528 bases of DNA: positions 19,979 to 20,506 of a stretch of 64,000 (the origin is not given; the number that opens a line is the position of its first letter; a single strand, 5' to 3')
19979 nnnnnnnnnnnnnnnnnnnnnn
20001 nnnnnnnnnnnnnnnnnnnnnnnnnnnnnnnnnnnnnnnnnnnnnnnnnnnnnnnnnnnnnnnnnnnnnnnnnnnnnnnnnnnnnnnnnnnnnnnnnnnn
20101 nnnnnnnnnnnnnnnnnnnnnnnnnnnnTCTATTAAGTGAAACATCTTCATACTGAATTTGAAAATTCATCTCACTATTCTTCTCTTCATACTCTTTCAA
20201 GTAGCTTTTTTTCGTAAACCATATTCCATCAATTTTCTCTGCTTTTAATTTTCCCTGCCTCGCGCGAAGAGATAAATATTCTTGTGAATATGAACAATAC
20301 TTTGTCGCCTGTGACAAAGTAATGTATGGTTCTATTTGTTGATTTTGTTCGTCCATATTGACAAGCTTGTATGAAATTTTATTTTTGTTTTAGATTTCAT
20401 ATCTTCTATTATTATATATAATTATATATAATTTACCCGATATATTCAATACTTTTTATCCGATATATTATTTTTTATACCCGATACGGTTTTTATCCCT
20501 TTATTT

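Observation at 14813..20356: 1847-aa mosaic giant surface protein: excisionase-type HTH, TM anchor, collagen repeats, duplicated tail-fibre-like modules, an internal S74-type chaperone domain and an acidic repeat tail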

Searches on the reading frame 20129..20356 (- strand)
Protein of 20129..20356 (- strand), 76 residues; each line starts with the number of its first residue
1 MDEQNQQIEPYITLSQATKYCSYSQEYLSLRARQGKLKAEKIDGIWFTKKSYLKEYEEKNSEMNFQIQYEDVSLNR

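Call 16: find_homologous_proteins(query=window:20129-20356:-, max_evalue=0.001)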
Query seq(76 aa) (76 aa): 13 proteins with E <= 0.001 among 13 candidates.
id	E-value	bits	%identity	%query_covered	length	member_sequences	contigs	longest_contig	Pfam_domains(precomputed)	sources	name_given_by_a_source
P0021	4.6e-42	158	100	100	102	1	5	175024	-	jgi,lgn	jgi:hypothetical protein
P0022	2.2e-22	96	58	74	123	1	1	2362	PF12728.14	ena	-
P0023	7.1e-15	72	64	84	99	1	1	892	-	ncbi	-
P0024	3.4e-13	66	69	63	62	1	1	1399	-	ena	-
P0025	6.5e-13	66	63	74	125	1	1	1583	-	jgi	-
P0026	8.9e-13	65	62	72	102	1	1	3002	-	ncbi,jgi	jgi:hypothetical protein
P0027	1.3e-12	65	70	66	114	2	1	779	-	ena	-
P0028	1.1e-11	62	67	61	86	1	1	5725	-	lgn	-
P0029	3.4e-11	60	67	63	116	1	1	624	-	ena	-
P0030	1.9e-10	58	57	74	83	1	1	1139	-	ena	-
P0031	5.3e-10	56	54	75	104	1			-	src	-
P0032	9.3e-10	56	57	67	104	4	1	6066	-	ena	-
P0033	3.6e-9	54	52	80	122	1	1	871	-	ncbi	-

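Call 18: find_encoding_contigs(protein=P0021, flank=10000, max_places=5)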
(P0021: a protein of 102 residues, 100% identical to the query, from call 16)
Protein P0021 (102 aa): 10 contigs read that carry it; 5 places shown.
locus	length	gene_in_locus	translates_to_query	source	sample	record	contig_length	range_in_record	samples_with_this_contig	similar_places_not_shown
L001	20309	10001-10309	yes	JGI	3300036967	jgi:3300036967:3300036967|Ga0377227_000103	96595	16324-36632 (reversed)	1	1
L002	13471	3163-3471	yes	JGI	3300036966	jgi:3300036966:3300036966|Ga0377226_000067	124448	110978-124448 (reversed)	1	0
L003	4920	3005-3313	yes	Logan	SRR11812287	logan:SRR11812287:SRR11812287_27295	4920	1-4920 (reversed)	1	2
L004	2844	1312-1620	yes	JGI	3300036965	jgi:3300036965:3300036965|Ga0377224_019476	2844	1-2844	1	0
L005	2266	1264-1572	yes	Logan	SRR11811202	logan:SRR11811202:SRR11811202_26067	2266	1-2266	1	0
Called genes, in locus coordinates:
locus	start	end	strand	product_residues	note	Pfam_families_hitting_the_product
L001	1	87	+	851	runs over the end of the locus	PF01551:Peptidase_M23, PF02018:CBM_4_9, PF04862:DUF642 (faint), PF02018:CBM_4_9, PF13860:FlgD_ig (weak), PF18962:Por_Secre_tail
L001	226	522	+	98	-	-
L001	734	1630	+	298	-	PF00768:Peptidase_S11, PF02113:Peptidase_S13 (faint), PF13354:Beta-lactamase2 (weak)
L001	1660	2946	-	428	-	PF12704:MacB_PCD, PF02687:FtsX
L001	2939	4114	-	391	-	PF12704:MacB_PCD, PF02687:FtsX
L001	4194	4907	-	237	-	PF00005:ABC_tran, PF02463:SMC_N (faint), PF13304:AAA_21 (faint)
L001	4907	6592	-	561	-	PF25917:BSH_RND (weak), PF25940:LcnD_C (weak), PF26002:Beta-barrel_AprE, PF25967:RND-MFP_C (weak), PF25989:YknX_C (weak)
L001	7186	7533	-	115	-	PF00453:Ribosomal_L20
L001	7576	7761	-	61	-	PF01632:Ribosomal_L35p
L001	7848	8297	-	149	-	PF05198:IF3_N, PF00707:IF3_C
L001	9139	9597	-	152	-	PF01668:SmpB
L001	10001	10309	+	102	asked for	-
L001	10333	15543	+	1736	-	-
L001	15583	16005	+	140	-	-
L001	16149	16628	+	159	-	-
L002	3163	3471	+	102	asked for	-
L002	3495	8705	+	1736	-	-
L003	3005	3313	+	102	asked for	-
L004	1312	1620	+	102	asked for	-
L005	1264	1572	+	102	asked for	-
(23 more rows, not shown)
